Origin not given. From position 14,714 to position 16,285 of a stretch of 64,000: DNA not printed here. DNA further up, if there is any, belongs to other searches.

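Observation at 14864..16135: LarA-family enzyme with a complete nickel-pincer site inside a hexuronate operon, next to gnd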

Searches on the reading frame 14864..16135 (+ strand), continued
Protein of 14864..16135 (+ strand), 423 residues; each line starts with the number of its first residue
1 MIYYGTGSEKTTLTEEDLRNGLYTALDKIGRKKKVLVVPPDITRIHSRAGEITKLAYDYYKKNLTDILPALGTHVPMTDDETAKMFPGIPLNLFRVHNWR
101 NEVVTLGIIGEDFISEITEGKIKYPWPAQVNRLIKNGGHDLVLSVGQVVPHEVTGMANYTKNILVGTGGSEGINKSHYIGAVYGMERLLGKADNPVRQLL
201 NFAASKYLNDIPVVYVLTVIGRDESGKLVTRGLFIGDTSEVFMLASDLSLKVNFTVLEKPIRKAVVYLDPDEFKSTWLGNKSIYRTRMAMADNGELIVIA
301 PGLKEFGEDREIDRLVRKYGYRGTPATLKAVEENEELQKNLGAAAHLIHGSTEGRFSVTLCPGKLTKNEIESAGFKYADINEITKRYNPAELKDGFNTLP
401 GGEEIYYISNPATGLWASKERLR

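Call 52: search_protein_families(library=ncbifam, max_evalue=0.00001, proteins=[L054:15823-16560:-, L054:16550-17734:-, L054:17763-18599:-, L054:15086-15820:-, L054:14672-15073:-, L054:12819-14615:-])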
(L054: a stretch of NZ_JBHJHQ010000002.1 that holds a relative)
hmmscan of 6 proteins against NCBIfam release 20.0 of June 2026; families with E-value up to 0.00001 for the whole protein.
L054:15823-16560:- (245 aa): 2 families
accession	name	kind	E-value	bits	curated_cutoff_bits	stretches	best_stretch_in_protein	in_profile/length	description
NF033503.1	LarB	equivalog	3.6e-90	301.2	175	1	37-244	1-208/209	nickel pincer cofactor biosynthesis protein LarB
TIGR01162.1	purE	equivalog_domain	4.3e-10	39.3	149.6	1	119-239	2-122/156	5-(carboxyamino)imidazole ribonucleotide mutase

L054:16550-17734:- (394 aa): 2 families
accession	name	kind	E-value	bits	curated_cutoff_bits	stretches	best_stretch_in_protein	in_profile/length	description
TIGR00299.2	nickel_LarC1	equivalog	3.4e-65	218.8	90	1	73-237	1-165/165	nickel pincer cofactor biosynthesis protein LarC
NF052512.1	nickel_LarC2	equivalog_domain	1.3e-44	151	50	1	253-369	2-118/118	nickel pincer cofactor biosynthesis protein LarC2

L054:17763-18599:- (278 aa): 6 families
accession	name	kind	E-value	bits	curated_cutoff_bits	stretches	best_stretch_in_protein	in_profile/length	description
TIGR00268.2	TIGR00268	equivalog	4.5e-86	288.3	150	1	16-273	2-259/259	ATP-dependent sacrificial sulfur transferase LarE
NF010587.0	PRK13980.1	equivalog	2.3e-12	46.7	255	1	21-99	25-103/267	NAD+ synthase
TIGR00552.1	nadE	equivalog_domain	8.2e-09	35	63.65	1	25-95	20-91/251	NAD(+) synthase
NF010588.0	PRK13981.1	equivalog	3.3e-07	29.1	479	1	27-94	285-352/546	NAD+ synthase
NF002048.0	PRK00876.1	subfamily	2.1e-06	26.8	313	1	26-89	36-99/330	NAD(+) synthase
TIGR02432.1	lysidine_TilS_N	equivalog_domain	3.5e-06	27.1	93.6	0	31-96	3-72/189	tRNA lysidine(34) synthetase TilS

L054:15086-15820:- (244 aa): 0 families

L054:14672-15073:- (133 aa): 5 families
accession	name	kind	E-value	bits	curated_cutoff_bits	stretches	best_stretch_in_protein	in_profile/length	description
NF003381.0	PRK04460.1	equivalog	2.2e-35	121.8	105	1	2-131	3-133/139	nickel-responsive transcriptional regulator NikR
NF002169.0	PRK01002.1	subfamily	3e-26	92.1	111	1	3-126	4-129/141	nickel responsive regulator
NF002815.0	PRK02967.1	equivalog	4.3e-25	88.4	83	1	4-129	2-129/139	nickel-responsive transcriptional regulator NikR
NF001884.0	PRK00630.1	subfamily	7.8e-25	87.7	119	1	3-127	10-138/148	nickel responsive regulator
TIGR02793.1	nikR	equivalog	4.9e-21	75.4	175.45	1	5-128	2-126/129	nickel-responsive transcriptional regulator NikR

L054:12819-14615:- (598 aa): 27 families (the best 25 are shown)
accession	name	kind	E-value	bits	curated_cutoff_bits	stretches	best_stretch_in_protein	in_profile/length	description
TIGR01779.1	TonB-B12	equivalog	8.7e-34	117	599.7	1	1-590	1-606/614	TonB-dependent vitamin B12 receptor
TIGR01783.1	TonB-siderophor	subfamily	5.9e-33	114.4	223.5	2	369-581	394-624/649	TonB-dependent siderophore receptor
NF053590.1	TonB_dep_TOL0244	equivalog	8.8e-30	103.9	645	1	30-577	11-580/604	TOL_0244 family TonB-dependent receptor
NF010010.0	PRK13483.1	equivalog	1.1e-28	99.6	927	1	7-577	10-638/660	ligand-gated channel protein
TIGR01785.1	TonB-hemin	subfamily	6.5e-27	94.3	316.85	2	30-218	2-189/677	TonB-dependent heme/hemoglobin receptor family protein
TIGR01786.1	TonB-hemlactrns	subfamily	2.1e-26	92.5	323.75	2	30-169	1-138/719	TonB-dependent hemoglobin/transferrin/lactoferrin family receptor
NF007926.1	PRK10641.1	equivalog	2.7e-23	82.4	836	2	90-195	78-181/617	TonB-dependent vitamin B12 receptor BtuB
NF049946.1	TonB_dep_CU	exception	1.3e-21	76.6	700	2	303-596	356-680/683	TonB-dependent receptor, CU motif-type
NF010038.0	PRK13513.1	equivalog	1.7e-20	73.2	942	2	15-174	21-173/659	ligand-gated channel protein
NF050067.1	TonBEntbctnRecCfrA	equivalog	2.3e-20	72.5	1200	2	20-171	17-164/698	TonB-dependent ferric enterobactin receptor CfrA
NF010012.0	PRK13486.1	equivalog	4e-18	65.1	924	2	33-176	29-168/696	TonB-dependent receptor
NF010011.0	PRK13484.1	equivalog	1.1e-17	63.6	1197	2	28-177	29-171/682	IreA family TonB-dependent siderophore receptor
NF049947.1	TonB_dep_PCPU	exception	1.3e-17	63.2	800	1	19-217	26-220/685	TonB-dependent receptor, PCPU motif-type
NF007478.2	PRK10064.1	equivalog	1.5e-17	63.1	745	1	30-167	31-160/663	catecholate siderophore receptor CirA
NF010048.1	PRK13524.1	subfamily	2.4e-15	56.1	493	1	22-170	33-181/744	FepA family TonB-dependent siderophore receptor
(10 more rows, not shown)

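Call 53: find_homologous_proteins(query=L054:16550-17734:-, max_evalue=1e-20)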
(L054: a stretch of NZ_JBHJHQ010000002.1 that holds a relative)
Query L054:16550-17734:- (394 aa): 8000 proteins with E <= 1e-20 among 8000 candidates; the best 120 are listed.
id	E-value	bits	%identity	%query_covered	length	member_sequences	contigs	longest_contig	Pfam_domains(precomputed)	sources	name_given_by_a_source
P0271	2.1e-258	875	100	100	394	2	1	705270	PF01969.23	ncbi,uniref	ncbi:nickel pincer cofactor biosynthesis protein LarC [Saccharicrinis sp. FJH62]|uniref:nickel pince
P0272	3.6e-231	785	89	100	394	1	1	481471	PF01969.23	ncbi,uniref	ncbi:nickel pincer cofactor biosynthesis protein LarC [Saccharicrinis sp. FJH54]|uniref:nickel pince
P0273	3.5e-197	673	76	100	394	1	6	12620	PF01969.23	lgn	-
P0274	8.1e-192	655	76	98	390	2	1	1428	PF01969.23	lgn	-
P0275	1.5e-190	651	73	100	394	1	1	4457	PF01969.23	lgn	-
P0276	8.0e-189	646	74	99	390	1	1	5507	PF01969.23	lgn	-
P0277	1.9e-188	644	73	99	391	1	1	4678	PF01969.23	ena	-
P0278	3.9e-188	643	72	99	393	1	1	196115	PF01969.23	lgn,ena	-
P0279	5.9e-188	643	73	99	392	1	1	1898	PF01969.23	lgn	-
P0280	1.8e-187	641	73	98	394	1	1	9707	PF01969.23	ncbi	-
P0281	3.4e-187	640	73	99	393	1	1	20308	PF01969.23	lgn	-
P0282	4.2e-187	640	72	98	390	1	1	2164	PF01969.23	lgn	-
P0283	5.7e-187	640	72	99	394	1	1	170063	PF01969.23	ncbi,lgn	ncbi:MAG: nickel pincer cofactor biosynthesis protein LarC [Prolixibacteraceae bacterium]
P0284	5.3e-186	636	71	99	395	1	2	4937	PF01969.23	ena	-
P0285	5.5e-186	636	72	99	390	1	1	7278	PF01969.23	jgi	-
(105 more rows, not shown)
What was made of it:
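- LarC is common in Bacteroidota families that carry this enzyme (call 53). LarC is widespread in Bacteroidota (call 53).
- Tried and rejected: A LarC homology search returned Marinilabiliales-type proteins that cannot be tied to this MAG (call 53).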

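Call 61: search_solved_structures(query=L070:8820-9899:+, max_evalue=0.00001)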
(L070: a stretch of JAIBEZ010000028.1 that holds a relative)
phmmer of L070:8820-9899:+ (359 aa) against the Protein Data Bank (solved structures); distinct sequences matched with E-value up to 0.00001: 12.
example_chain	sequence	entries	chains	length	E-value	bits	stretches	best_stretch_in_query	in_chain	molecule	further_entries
4gm6_A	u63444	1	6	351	4.6e-29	104.8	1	20-346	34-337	PfkB family carbohydrate kinase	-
2afb_A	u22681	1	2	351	7e-29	104.2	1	20-345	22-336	2-keto-3-deoxygluconate kinase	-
3ktn_A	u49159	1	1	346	4.7e-22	81.7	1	105-337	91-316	Carbohydrate kinase, pfkB family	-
1v19_A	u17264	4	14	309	3.4e-15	59.2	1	25-223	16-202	2-KETO-3-DEOXYGLUCONATE KINASE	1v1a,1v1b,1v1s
3gbu_A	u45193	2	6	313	2.7e-11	46.3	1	33-244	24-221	Uncharacterized sugar kinase PH1459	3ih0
3ewm_A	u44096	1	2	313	3e-11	46.2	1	33-243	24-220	Uncharacterized sugar kinase PH1459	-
3pl2_A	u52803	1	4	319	1.8e-09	40.3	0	276-344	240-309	Sugar kinase, ribokinase family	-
5ey7_A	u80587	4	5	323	2.5e-09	39.9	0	273-333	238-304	Fructokinase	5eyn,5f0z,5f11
4du5_A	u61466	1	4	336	3.5e-09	39.4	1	30-229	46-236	PfkB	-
5ygg_A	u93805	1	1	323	4.2e-09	39.1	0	273-333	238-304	Fructokinase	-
2qcv_A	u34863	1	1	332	1.6e-06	30.6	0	146-220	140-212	Putative 5-dehydro-2-deoxygluconokinase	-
4e69_A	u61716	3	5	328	5.9e-06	28.8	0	146-230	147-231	2-dehydro-3-deoxygluconokinase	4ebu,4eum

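Call 64: predict_structure(alignment_id=A1)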
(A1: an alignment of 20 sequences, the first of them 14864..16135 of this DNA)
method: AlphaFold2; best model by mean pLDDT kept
length: 423 residues; sequences in the alignment: 20
mean_pLDDT: 94.9   pTM: 0.90
mean pLDDT of the five models: 94.9, 94.9, 94.6, 94.2, 91.5
residues with pLDDT >= 90: 381; 70-90: 42; 50-70: 0; < 50: 0
segments of 3 or more residues with pLDDT < 50: none
pLDDT, mean of each block of 10 residues (from residue 1): 96 97 98 97 89 98 97 90 96 95 97 96 96 97 97 88 96 95 91 94 95 97 91 97 97 96 97 90 95 98 92 94 96 94 95 96 96 96 96 95 95 92 83
secondary structure, 60 per line:
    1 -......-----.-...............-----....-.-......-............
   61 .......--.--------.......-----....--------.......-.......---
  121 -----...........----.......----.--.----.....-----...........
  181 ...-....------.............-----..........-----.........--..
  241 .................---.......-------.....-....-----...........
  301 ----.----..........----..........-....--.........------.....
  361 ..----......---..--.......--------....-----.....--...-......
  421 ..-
elements in order: E2-7 H15-29 E35-38 H42-47 H49-63 E64-67 H79-85 E103-109 H111-117 E126-131 H132-136 E141-147 H160-164 H170-183 H185-188 H195-207 E213-222 E228-236 H239-253 E254-257 E261-267 H276-279 H281-284 E290-300 H310-319 H324-333 H335-338 H341-349 E356-362 H367-372 H380-386 E395-398 E404-408 E415-418 H419-422

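Call 66: fold_search(model_id=the predicted structure, library=pdb)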
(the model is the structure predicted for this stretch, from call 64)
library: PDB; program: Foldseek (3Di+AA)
matches with E <= 10: 714; with E <= 0.001: 20
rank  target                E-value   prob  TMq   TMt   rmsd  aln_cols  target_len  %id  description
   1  4nar                  4.5e-30  1.00  0.83  0.84   3.3       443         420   26  Crystal Structure of the Q9WYS3 protein from Thermotoga maritima. Northeast Structural Genomics Consortium Target VR152 (released 2013-11-06)
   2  2yjg_B                4.0e-18  1.00  0.67  0.68   7.1       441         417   17  Structure of the lactate racemase apoprotein from Thermoanaerobacterium thermosaccharolyticum (released 2012-05-30)
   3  9eid                  4.5e-18  1.00  0.73  0.72   5.5       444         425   14  A broad-substrate spectrum lactate racemase A from Isosphaera pallida in complex with D-2-Hydroxybutyrate (released 2025-01-29)
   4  7s91                  1.4e-17  1.00  0.56  0.58   7.5       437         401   17  Structure of the malate racemase mar2 apoprotein from Thermoanaerobacterium thermosaccharolyticum at 2.25 angstroms reso (released 2021-10-13)
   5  2yjg_A                1.9e-17  1.00  0.70  0.71   6.0       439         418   17  Structure of the lactate racemase apoprotein from Thermoanaerobacterium thermosaccharolyticum (released 2012-05-30)
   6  9eia_A                5.5e-17  1.00  0.72  0.72   5.5       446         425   14  A broad-substrate spectrum lactate racemase A from Isosphaera pallida in complex with copurified D-lactate (released 2025-01-29)
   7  9eia_B                1.1e-16  1.00  0.73  0.73   5.5       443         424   16  A broad-substrate spectrum lactate racemase A from Isosphaera pallida in complex with copurified D-lactate (released 2025-01-29)
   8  6d6z                  2.9e-16  1.00  0.55  0.59   7.4       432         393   17  Structure of the malate racemase apoprotein from Thermoanaerobacterium thermosaccharolyticum (released 2019-04-24)
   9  8ezh                  3.3e-16  1.00  0.69  0.70   5.3       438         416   15  A tethered niacin-derived pincer complex with a nickel-carbon bond in lactate racemase R98A/R100A variant modeled with s (released 2023-01-25)
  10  6c1w_A                5.2e-16  1.00  0.73  0.71   4.7       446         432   15  A tethered niacin-derived pincer complex with a nickel-carbon or sulfite-carbon bond in lactate racemase (released 2018-03-14)
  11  5huq_A                8.6e-16  1.00  0.72  0.70   5.3       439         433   15  A tethered niacin-derived pincer complex with a nickel-carbon bond in lactate racemase (released 2016-02-10)
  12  8ezf                  9.1e-16  1.00  0.71  0.72   4.8       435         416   14  A tethered niacin-derived pincer complex with a nickel-carbon or sulfite-carbon bond in lactate racemase R98A/R100A vari (released 2023-01-25)
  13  5huq_B                1.9e-15  1.00  0.70  0.69   5.0       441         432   15  A tethered niacin-derived pincer complex with a nickel-carbon bond in lactate racemase (released 2016-02-10)
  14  9q3k_A                6.0e-15  1.00  0.66  0.59   6.2       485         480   14  Structure of LarA-like nickel-pincer nucleotide cofactor-utilizing enzyme with a single catalytic histidine residue fr (released 2025-09-24)
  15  9q3j_G                1.4e-13  1.00  0.55  0.51   7.5       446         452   15  Structures of LarA-like nickel-pincer nucleotide cofactor-utilizing enzyme with a single catalytic histidine residue f (released 2025-09-17)
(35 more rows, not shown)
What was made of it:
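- Closest known: GntE2 / LarAH20 of Thermotoga maritima. Same: Same fold, TM 0.83 (call 66).
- Checked: The AF2 model has pLDDT 94.9, and its best Foldseek hit is 4NAR at TM 0.83; all top 19 hits are LarA-family structures (calls 64, 66).
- The best structural match is GntE2 (4NAR) at TM 0.83 (call 66).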

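Call 67: find_encoding_contigs(protein=P0125, flank=8000, max_places=4)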
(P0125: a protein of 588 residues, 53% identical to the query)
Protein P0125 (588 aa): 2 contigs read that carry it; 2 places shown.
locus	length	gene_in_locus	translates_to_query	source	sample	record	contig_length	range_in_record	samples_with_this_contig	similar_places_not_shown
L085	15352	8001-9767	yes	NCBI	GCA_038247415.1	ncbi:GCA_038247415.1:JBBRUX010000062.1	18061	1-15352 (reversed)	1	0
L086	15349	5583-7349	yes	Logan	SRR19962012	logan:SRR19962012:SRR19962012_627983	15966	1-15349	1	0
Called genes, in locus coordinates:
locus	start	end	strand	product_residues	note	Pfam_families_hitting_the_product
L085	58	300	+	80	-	-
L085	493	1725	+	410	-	PF00144:Beta-lactamase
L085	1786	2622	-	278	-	PF12833:HTH_18, PF00165:HTH_AraC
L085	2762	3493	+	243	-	PF01261:AP_endonuc_2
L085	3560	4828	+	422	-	PF01408:GFO_IDH_MocA, PF02894:GFO_IDH_MocA_C, PF22725:GFO_IDH_MocA_C3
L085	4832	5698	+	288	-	PF01261:AP_endonuc_2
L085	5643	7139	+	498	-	PF02614:UxaC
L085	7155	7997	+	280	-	PF00106:adh_short, PF08659:KR, PF13561:adh_short_C2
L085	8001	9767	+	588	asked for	PF01202:SKI, PF13207:AAA_17 (weak), PF13238:AAA_18 (weak), PF09861:Lar_N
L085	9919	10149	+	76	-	-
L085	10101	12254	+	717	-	PF07715:Plug, PF00593:TonB_dep_Rec_b-barrel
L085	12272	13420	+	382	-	-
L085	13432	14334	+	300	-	PF01497:Peripla_BP_2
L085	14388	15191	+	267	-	PF01261:AP_endonuc_2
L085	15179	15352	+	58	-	?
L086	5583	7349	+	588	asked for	PF01202:SKI, PF13207:AAA_17 (weak), PF13238:AAA_18 (weak), PF09861:Lar_N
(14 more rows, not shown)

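Call 68: find_encoding_contigs(protein=P0148, flank=8000, max_places=4)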
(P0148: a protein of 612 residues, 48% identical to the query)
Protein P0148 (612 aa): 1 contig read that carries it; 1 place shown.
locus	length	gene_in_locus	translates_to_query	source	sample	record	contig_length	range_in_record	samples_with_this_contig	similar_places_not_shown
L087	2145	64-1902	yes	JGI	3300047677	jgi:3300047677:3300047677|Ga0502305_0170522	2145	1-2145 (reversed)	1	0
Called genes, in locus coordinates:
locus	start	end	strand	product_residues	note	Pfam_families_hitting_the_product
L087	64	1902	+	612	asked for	PF01202:SKI (weak), PF13238:AAA_18 (faint), PF13671:AAA_33, PF09861:Lar_N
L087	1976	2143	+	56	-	?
